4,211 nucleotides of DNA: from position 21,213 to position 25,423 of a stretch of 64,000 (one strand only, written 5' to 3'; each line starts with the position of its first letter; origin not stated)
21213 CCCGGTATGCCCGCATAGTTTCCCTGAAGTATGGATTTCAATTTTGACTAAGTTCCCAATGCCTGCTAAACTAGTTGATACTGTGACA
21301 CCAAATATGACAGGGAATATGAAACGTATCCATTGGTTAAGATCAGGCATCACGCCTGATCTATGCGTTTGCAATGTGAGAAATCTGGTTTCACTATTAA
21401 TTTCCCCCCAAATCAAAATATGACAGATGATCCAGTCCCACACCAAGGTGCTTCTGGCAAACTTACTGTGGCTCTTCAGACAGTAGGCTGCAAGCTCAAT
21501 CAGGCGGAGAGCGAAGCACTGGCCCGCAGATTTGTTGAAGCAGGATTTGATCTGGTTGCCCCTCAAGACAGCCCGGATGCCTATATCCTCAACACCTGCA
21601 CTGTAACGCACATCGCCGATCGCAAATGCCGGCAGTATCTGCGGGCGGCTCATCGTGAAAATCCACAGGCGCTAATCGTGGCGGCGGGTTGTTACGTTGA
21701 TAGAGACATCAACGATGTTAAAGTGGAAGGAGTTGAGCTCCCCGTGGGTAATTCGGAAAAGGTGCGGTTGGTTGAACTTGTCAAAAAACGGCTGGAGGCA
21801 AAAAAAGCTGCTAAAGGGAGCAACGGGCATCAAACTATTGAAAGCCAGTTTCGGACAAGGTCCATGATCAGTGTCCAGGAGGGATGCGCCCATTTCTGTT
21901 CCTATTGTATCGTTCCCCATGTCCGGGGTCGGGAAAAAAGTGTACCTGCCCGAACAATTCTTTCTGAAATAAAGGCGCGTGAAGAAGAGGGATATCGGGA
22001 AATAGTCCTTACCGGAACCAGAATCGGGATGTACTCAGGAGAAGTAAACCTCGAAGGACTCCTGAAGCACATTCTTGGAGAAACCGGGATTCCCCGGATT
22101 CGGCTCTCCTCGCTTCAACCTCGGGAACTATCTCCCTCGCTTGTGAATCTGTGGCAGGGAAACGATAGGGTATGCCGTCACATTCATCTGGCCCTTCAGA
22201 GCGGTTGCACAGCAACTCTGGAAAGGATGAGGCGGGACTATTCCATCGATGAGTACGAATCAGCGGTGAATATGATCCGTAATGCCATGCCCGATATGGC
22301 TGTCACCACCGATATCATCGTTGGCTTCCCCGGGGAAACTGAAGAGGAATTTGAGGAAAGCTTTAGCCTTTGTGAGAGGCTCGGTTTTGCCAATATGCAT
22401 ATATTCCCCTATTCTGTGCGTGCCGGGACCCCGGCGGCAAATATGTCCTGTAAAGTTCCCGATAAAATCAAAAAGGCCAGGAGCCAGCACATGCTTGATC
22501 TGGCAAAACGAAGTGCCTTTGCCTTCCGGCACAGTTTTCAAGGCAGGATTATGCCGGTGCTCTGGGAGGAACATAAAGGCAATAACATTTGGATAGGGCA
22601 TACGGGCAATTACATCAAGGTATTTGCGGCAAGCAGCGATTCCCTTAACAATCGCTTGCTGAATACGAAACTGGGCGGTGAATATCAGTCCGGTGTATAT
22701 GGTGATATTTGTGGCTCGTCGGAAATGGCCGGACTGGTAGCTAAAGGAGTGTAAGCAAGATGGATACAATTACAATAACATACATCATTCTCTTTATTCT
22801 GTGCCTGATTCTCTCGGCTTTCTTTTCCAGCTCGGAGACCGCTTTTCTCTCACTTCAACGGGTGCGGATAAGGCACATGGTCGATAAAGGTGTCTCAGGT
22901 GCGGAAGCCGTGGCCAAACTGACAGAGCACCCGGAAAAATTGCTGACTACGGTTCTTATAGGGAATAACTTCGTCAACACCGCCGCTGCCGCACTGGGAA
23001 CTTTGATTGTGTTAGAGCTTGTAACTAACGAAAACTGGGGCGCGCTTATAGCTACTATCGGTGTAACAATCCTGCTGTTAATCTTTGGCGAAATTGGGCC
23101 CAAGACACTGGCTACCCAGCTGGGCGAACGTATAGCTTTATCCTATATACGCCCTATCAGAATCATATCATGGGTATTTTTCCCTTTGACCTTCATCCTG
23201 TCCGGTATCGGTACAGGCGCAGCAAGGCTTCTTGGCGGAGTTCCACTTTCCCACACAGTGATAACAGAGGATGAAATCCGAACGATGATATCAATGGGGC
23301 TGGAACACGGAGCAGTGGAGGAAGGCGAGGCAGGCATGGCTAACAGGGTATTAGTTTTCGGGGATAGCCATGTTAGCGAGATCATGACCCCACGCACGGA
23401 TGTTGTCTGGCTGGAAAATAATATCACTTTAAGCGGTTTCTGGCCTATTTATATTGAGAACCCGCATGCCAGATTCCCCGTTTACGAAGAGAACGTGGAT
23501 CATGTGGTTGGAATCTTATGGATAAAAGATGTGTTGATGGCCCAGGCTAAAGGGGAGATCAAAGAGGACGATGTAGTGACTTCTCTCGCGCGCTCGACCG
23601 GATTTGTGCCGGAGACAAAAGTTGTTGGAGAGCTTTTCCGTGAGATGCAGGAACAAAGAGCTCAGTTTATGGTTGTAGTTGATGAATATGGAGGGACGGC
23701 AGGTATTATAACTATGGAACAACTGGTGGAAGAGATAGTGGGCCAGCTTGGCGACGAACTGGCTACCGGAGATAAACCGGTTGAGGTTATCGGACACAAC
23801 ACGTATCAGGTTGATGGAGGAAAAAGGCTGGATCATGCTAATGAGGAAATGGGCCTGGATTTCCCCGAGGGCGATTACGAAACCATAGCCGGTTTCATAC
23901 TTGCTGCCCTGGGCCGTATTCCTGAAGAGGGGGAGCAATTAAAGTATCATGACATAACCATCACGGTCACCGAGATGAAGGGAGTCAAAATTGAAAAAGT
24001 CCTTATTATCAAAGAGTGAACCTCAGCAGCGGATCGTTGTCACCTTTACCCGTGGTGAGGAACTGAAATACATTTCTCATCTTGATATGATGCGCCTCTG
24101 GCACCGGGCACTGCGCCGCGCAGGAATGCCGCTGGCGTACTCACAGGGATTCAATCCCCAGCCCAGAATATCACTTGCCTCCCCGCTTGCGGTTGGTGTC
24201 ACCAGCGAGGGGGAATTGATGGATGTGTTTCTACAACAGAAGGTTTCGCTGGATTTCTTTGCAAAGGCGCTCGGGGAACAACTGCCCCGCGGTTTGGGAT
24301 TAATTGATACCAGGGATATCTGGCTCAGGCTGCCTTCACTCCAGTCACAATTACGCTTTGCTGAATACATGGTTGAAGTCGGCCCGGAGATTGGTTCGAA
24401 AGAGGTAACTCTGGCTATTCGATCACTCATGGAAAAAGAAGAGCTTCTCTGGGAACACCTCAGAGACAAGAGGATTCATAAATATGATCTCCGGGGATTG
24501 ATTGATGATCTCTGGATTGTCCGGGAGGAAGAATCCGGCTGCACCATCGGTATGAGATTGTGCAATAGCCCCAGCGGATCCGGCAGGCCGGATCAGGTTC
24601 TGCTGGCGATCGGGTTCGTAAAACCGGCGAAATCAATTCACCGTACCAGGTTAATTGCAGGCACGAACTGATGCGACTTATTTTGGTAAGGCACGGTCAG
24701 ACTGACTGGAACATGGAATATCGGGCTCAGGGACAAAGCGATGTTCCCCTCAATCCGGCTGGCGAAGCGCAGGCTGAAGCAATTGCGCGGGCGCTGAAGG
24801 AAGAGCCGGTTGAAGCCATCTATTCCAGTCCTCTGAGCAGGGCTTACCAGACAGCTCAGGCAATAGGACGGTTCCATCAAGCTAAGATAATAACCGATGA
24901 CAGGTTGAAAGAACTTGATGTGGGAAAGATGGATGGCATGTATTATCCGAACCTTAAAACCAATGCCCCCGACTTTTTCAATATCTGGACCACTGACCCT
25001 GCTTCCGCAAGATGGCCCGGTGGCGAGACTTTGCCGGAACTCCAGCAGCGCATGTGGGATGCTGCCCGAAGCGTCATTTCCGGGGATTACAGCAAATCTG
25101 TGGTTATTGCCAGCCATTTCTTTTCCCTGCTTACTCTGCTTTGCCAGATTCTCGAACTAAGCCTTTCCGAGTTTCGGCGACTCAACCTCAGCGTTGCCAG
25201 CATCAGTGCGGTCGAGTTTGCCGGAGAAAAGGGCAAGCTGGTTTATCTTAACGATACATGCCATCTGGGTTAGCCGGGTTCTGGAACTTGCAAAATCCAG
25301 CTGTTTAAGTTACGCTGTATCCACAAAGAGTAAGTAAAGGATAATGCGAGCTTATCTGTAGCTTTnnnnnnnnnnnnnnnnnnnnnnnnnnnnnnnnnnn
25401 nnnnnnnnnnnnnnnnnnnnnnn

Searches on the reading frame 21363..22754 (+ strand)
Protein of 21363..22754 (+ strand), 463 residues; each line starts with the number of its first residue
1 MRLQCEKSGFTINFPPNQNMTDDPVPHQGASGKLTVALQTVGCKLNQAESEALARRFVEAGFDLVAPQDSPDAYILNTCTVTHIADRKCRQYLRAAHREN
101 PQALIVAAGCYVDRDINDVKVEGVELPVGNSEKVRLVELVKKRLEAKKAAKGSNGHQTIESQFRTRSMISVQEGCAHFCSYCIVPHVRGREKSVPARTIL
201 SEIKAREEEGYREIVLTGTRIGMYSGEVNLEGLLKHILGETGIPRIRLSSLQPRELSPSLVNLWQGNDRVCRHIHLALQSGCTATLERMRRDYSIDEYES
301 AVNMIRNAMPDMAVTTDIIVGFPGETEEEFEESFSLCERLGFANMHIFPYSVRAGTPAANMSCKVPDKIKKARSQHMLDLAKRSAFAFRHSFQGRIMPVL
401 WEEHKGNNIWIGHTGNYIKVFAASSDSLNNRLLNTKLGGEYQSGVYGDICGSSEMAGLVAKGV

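Call 55: search_protein_families(library=pfam, proteins=[window:21363-22754:+], max_evalue=0.0001)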
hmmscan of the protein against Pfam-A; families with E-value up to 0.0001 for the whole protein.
window:21363-22754:+ (463 aa): 2 families
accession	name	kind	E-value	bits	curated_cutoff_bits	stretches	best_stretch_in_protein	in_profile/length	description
PF04055.27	Radical_SAM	-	1.8e-24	87.2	29.5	1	169-336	1-165/166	Radical SAM superfamily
PF00919.26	UPF0004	-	1.7e-20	73.3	27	1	36-120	2-87/98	Uncharacterized protein family UPF0004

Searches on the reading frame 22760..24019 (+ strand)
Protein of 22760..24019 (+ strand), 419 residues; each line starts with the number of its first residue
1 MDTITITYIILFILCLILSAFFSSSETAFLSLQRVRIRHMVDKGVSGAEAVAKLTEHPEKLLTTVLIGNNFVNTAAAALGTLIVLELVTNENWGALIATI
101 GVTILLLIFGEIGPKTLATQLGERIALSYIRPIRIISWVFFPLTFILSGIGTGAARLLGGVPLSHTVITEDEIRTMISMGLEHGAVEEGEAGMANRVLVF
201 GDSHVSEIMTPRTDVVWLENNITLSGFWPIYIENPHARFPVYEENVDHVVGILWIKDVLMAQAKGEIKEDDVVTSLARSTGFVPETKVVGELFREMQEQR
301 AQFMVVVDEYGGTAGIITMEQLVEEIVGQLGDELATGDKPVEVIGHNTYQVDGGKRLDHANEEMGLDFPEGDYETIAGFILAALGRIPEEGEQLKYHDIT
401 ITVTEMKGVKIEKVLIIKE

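Call 26: search_protein_families(library=pfam, proteins=[window:22760-24019:+], max_evalue=0.01)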
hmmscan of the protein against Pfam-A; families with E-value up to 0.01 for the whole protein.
window:22760-24019:+ (419 aa): 3 families
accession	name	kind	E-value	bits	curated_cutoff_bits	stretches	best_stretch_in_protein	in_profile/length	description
PF01595.25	CNNM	-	1.2e-55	188.4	28.4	1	10-190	1-181/181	Cyclin M transmembrane N-terminal domain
PF03471.22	CorC_HlyC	-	1.8e-23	82.8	27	1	344-418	3-79/81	Transporter associated domain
PF00571.33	CBS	-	2.5e-09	37.8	24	1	283-327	12-56/57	CBS domain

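Call 94: list_cluster_members(proteins=[L115:3013-3798:+, L115:6672-8588:+, L115:8794-9957:+, L115:180-1478:+, L115:5252-6529:+, window:22760-24019:+, window:24671-25273:+, window:44572-46518:+, window:46656-47732:+, window:39780-40526:+])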
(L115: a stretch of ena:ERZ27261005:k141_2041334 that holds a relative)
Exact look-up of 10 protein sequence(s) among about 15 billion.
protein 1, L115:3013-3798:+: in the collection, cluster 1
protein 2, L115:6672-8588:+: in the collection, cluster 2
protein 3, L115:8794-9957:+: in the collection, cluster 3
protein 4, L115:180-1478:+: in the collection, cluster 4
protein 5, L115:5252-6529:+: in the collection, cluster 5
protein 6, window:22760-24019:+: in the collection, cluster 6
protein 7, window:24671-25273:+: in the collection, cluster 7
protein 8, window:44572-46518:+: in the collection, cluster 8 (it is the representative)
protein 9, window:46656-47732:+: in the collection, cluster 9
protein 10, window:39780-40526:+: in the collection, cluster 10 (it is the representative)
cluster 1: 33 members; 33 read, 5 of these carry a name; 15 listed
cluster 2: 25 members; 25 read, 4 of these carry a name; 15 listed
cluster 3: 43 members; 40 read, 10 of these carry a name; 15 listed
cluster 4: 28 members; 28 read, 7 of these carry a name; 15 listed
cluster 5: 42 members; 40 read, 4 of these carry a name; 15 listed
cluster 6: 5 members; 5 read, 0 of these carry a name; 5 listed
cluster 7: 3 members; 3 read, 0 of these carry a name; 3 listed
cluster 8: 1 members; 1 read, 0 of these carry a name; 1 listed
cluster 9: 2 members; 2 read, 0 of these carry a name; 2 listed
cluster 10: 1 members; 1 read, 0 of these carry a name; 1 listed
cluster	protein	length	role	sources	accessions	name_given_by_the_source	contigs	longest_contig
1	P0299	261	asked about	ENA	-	-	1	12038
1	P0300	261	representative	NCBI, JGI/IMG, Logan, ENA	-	-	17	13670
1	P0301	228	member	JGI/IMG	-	putative nucleotidyltransferase with HDIG domain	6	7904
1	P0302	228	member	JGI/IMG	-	putative nucleotidyltransferase with HDIG domain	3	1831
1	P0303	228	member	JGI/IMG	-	putative nucleotidyltransferase with HDIG domain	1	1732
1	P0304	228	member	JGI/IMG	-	putative nucleotidyltransferase with HDIG domain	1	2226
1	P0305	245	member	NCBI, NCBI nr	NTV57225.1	MAG: HD domain-containing protein, partial [Deltaproteobacteria bacterium] | HD domain-containing protein [Deltaproteobacteria bacterium]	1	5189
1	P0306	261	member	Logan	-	-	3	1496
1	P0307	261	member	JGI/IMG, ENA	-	-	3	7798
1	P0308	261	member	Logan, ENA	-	-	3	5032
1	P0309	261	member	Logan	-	-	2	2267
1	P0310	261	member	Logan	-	-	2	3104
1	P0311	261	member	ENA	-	-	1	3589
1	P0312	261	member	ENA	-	-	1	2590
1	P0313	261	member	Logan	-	-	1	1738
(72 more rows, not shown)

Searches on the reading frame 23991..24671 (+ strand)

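Call 26: search_protein_families(library=pfam, proteins=[window:23991-24671:+], max_evalue=0.01)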
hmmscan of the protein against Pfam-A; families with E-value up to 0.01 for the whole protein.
window:23991-24671:+ (226 aa): 1 family
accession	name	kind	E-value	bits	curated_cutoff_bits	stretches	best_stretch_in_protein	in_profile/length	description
PF10105.14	DUF2344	-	3.1e-47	161.2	23.8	1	14-194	1-170/176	Uncharacterized protein conserved in bacteria (DUF2344)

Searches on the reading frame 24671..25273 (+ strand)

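Call 26: search_protein_families(library=pfam, proteins=[window:24671-25273:+], max_evalue=0.01)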
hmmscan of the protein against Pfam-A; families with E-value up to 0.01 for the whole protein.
window:24671-25273:+ (200 aa): 1 family
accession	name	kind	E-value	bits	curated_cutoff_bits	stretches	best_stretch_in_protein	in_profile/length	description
PF00300.27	His_Phos_1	-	3.6e-59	200.2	21.7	1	3-196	1-194/194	Histidine phosphatase superfamily (branch 1)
